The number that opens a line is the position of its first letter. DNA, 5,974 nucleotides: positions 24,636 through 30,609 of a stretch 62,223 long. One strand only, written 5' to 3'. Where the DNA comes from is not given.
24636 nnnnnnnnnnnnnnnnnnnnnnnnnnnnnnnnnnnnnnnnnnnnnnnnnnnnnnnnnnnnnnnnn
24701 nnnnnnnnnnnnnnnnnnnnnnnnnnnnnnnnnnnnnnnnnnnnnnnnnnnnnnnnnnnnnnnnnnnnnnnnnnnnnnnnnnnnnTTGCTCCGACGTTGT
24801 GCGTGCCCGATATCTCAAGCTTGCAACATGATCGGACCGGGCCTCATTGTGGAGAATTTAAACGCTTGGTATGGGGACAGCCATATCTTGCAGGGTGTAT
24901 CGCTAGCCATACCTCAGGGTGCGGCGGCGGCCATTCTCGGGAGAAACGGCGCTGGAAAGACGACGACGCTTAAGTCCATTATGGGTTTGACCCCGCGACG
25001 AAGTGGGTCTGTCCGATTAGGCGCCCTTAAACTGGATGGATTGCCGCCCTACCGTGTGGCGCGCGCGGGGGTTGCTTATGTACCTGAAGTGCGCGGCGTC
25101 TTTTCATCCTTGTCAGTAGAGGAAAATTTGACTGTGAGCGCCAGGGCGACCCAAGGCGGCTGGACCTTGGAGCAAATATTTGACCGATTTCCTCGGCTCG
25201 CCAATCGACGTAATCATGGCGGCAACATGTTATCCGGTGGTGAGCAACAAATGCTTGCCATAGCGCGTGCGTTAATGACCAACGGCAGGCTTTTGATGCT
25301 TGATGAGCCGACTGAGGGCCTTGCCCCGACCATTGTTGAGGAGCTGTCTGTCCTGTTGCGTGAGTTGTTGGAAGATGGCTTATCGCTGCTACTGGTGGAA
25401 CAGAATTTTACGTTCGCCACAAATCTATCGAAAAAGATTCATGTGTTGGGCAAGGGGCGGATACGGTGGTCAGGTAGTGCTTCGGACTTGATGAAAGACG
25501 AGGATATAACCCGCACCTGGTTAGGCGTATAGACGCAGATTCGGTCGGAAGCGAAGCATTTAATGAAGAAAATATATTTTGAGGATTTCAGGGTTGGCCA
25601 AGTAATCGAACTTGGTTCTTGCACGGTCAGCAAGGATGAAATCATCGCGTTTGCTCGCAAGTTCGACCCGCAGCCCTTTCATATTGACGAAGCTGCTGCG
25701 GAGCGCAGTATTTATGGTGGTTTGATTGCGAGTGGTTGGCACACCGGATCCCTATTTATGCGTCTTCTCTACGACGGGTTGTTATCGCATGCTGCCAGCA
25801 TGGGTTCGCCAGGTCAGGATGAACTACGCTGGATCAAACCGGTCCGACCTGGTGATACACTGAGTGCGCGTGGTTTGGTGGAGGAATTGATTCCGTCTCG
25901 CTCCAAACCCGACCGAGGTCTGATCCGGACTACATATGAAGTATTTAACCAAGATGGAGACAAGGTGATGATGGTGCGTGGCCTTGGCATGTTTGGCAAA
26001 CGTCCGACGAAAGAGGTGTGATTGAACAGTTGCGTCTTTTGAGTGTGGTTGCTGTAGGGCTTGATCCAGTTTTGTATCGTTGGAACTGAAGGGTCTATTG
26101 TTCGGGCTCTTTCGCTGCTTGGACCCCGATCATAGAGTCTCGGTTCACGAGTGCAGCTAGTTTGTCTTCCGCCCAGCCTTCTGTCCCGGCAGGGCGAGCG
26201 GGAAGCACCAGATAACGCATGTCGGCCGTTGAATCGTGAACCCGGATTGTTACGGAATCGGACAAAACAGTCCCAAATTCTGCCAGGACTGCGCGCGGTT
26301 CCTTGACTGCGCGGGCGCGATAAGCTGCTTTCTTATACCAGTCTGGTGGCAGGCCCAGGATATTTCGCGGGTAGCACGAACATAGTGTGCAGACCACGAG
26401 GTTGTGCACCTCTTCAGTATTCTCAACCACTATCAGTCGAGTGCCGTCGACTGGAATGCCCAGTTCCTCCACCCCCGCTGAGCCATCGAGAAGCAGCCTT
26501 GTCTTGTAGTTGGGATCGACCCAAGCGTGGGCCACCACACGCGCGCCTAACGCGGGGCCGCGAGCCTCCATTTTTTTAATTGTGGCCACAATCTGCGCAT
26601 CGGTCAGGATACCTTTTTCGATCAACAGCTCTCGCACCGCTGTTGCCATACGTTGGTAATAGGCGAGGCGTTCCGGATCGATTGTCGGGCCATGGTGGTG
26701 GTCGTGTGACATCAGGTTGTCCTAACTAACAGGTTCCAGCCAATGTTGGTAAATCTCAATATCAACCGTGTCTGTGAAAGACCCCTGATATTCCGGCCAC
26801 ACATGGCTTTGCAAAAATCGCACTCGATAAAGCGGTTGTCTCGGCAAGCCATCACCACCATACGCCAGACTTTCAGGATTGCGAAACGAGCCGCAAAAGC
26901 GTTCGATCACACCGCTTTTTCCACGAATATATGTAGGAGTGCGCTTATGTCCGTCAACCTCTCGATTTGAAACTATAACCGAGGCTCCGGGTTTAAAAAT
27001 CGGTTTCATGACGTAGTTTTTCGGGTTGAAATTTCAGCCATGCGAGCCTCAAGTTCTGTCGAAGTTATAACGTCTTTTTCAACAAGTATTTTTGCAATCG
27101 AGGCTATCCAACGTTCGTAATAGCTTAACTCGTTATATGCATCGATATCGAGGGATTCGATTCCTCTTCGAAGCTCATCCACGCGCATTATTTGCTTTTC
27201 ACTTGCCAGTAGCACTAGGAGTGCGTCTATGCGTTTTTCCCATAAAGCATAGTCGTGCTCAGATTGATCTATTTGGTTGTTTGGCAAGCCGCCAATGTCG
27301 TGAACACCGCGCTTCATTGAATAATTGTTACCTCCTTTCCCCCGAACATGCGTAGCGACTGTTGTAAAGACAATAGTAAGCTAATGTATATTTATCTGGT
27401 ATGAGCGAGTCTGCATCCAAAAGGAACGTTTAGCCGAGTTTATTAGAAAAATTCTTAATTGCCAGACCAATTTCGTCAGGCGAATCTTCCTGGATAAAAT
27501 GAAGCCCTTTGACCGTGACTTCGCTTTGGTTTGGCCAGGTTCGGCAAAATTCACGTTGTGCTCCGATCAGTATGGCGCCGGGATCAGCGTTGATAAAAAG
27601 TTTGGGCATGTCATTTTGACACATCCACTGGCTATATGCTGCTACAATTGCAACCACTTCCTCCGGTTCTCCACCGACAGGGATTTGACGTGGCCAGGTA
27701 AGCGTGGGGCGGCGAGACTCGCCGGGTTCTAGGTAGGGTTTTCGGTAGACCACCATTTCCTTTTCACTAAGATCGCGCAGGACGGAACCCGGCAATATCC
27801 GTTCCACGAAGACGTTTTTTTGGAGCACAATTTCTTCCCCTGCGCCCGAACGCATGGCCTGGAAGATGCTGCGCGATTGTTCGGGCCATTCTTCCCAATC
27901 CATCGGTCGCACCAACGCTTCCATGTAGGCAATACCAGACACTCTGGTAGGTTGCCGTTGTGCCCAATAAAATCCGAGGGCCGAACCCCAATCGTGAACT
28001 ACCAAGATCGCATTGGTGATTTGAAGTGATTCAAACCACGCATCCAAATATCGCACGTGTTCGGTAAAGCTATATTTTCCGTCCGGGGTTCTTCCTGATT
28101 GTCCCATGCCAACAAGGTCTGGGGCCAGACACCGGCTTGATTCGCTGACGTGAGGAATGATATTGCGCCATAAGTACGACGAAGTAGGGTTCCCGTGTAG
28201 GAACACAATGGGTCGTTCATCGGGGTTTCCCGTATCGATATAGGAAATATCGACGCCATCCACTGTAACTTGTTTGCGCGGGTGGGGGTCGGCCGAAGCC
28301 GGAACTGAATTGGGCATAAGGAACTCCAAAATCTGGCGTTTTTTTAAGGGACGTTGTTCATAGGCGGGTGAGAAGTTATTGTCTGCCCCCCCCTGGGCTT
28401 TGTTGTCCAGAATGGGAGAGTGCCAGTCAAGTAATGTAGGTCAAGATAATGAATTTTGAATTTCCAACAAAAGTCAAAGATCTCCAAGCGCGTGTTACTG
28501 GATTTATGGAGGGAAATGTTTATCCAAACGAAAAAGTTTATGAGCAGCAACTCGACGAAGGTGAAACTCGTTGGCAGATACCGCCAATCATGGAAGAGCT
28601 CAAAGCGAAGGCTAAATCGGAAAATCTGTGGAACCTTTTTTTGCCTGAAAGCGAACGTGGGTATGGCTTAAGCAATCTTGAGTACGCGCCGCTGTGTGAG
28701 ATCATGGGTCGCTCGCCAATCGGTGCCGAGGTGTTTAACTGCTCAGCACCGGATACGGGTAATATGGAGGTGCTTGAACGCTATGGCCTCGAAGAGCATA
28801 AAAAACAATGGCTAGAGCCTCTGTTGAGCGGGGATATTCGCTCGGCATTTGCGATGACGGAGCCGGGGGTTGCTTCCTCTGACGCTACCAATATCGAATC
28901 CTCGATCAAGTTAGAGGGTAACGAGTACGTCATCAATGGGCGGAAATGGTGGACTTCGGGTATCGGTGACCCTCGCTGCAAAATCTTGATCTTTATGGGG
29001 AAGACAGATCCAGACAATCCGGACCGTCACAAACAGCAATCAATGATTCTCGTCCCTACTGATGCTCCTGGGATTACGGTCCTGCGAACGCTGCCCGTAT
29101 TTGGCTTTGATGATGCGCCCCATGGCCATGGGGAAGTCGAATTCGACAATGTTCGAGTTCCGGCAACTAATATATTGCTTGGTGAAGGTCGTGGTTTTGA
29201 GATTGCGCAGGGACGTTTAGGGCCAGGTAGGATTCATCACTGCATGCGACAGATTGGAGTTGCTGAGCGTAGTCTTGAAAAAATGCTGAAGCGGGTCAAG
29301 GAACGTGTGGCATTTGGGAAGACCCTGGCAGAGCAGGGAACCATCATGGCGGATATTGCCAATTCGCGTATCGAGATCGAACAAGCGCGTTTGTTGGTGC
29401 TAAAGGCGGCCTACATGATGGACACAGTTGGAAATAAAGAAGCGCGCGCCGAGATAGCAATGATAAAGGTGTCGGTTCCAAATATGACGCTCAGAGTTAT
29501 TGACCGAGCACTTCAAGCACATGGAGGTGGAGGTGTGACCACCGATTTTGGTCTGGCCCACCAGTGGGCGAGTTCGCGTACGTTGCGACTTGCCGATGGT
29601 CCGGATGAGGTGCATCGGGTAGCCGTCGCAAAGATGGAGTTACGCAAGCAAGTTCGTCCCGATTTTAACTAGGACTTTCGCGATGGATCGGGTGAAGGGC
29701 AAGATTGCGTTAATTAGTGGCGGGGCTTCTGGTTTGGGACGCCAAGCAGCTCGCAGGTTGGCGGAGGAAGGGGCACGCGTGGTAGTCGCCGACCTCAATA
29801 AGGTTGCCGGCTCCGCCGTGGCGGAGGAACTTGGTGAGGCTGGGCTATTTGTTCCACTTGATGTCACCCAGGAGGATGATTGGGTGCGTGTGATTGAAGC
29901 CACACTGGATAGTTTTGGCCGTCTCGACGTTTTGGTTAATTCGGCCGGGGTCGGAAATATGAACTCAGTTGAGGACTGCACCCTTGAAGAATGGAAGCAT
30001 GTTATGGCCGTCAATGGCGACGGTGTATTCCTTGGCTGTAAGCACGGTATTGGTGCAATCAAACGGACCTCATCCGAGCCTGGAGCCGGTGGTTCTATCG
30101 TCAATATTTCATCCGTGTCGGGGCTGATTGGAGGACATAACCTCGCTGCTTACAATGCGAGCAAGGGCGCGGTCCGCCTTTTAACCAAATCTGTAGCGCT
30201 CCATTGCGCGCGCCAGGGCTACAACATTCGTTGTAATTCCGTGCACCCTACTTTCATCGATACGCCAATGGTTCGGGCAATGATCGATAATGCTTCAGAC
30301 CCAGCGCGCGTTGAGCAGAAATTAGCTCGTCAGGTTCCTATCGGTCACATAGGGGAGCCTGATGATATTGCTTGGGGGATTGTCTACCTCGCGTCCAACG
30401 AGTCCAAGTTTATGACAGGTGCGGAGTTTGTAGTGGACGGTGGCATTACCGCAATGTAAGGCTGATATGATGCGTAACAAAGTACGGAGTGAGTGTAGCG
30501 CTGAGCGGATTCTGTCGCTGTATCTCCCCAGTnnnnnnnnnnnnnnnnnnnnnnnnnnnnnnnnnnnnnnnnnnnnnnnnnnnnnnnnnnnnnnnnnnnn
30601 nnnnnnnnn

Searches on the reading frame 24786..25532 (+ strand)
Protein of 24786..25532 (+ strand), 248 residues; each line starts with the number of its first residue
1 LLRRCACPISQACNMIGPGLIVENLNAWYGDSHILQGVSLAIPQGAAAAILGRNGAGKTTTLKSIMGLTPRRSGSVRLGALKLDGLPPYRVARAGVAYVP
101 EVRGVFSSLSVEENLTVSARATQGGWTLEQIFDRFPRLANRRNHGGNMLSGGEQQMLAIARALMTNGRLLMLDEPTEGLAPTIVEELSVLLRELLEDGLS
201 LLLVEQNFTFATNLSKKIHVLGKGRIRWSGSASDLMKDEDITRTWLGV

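Call 6: search_protein_families(library=pfam, proteins=[window:24786-25532:+], max_evalue=0.001)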
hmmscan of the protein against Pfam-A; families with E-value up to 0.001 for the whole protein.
window:24786-25532:+ (248 aa): 3 families
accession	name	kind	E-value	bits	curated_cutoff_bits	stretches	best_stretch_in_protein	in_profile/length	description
PF00005.33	ABC_tran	-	5e-29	102.1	25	1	35-176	1-136/137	ABC transporter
PF13304.12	AAA_21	-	6.9e-08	33.3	27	0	150-202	239-294/304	AAA domain, putative AbiEii toxin, Type IV TA system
PF13401.12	AAA_22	-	0.00026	21.8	27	1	48-204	8-121/130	AAA domain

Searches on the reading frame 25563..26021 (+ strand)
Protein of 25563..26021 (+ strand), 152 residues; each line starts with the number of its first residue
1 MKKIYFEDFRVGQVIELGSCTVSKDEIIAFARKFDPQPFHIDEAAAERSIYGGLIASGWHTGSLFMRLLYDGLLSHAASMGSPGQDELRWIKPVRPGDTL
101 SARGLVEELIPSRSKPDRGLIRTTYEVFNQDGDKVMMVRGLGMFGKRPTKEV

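Call 6: search_protein_families(library=pfam, proteins=[window:25563-26021:+], max_evalue=0.001)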
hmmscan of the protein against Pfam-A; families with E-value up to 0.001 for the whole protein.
window:25563-26021:+ (152 aa): 2 families
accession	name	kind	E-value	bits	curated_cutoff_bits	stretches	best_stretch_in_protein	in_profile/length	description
PF01575.25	MaoC_dehydratas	-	2.2e-17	63.3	27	1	12-112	7-107/123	MaoC like domain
PF13452.11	FAS1_DH_region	-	3.7e-08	34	22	1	11-137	3-131/132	FAS1-like, dehydratase domain region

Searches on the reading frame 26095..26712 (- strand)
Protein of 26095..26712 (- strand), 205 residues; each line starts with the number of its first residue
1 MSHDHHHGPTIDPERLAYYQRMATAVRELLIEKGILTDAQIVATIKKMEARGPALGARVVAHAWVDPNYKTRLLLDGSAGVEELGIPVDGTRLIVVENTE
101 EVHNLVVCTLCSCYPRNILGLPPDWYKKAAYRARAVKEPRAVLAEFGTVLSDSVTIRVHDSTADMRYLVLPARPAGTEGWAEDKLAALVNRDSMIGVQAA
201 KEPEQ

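Call 6: search_protein_families(library=pfam, proteins=[window:26095-26712:-], max_evalue=0.001)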
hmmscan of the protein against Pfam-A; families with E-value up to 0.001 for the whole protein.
window:26095-26712:- (205 aa): 1 family
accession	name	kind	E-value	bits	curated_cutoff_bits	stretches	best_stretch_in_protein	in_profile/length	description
PF02979.21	NHase_alpha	-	4e-80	268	27.2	1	20-198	4-184/184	Nitrile hydratase, alpha chain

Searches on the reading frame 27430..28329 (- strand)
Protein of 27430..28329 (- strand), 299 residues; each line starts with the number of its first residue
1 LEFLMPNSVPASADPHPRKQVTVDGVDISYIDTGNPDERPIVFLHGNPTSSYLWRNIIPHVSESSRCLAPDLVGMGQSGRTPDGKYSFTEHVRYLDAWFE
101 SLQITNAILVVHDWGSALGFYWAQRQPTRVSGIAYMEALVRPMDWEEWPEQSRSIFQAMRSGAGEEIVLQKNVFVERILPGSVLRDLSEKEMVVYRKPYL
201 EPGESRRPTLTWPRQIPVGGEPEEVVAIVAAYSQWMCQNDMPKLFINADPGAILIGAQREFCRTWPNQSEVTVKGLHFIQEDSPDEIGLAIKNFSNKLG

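Call 6: search_protein_families(library=pfam, proteins=[window:27430-28329:-], max_evalue=0.001)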
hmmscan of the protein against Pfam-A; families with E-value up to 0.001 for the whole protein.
window:27430-28329:- (299 aa): 2 families
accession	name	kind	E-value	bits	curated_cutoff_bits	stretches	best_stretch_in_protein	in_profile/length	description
PF00561.26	Abhydrolase_1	-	2.9e-31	109.4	25.8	1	40-284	2-245/245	alpha/beta hydrolase fold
PF12697.13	Abhydrolase_6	-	5.7e-14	53.7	26.3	1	41-287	1-214/217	Alpha/beta hydrolase family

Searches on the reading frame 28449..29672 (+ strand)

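Call 6: search_protein_families(library=pfam, proteins=[window:28449-29672:+], max_evalue=0.001)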
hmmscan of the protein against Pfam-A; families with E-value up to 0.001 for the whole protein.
window:28449-29672:+ (407 aa): 4 families
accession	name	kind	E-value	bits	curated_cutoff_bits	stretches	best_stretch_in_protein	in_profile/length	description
PF00441.29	Acyl-CoA_dh_1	-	5.3e-36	124.5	22.4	1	247-395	1-147/150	Acyl-CoA dehydrogenase, C-terminal domain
PF02770.24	Acyl-CoA_dh_M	-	7.2e-21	74.6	33.3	1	133-235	1-97/97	Acyl-CoA dehydrogenase, middle domain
PF08028.16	Acyl-CoA_dh_2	-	3.6e-12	47.1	22.7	1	263-366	2-113/134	Acyl-CoA dehydrogenase, C-terminal domain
PF02771.21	Acyl-CoA_dh_N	-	1.7e-09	38.5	22.9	1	10-129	5-113/113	Acyl-CoA dehydrogenase, N-terminal domain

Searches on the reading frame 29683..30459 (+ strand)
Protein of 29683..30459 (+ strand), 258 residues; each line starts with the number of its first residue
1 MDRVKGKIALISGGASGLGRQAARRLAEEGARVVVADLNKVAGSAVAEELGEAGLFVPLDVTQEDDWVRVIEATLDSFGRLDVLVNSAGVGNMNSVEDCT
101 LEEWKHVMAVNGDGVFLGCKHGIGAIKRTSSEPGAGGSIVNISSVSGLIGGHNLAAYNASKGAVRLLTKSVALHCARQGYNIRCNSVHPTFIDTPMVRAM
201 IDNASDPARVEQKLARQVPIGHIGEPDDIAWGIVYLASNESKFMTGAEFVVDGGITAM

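Call 6: search_protein_families(library=pfam, proteins=[window:29683-30459:+], max_evalue=0.001)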
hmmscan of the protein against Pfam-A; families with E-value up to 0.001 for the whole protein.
window:29683-30459:+ (258 aa): 4 families
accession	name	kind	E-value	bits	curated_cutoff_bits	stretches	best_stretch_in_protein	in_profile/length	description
PF13561.12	adh_short_C2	-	7.6e-61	206.1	27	1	15-256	3-236/236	Enoyl-(Acyl carrier protein) reductase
PF00106.31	adh_short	-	1.6e-49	168.5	26.6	1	7-200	1-190/195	short chain dehydrogenase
PF08659.16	KR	-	1.1e-12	48.7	22.6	1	10-161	4-153/180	KR domain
PF01370.27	Epimerase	-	0.00018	21.5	20.9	1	9-96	1-80/240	NAD dependent epimerase/dehydratase family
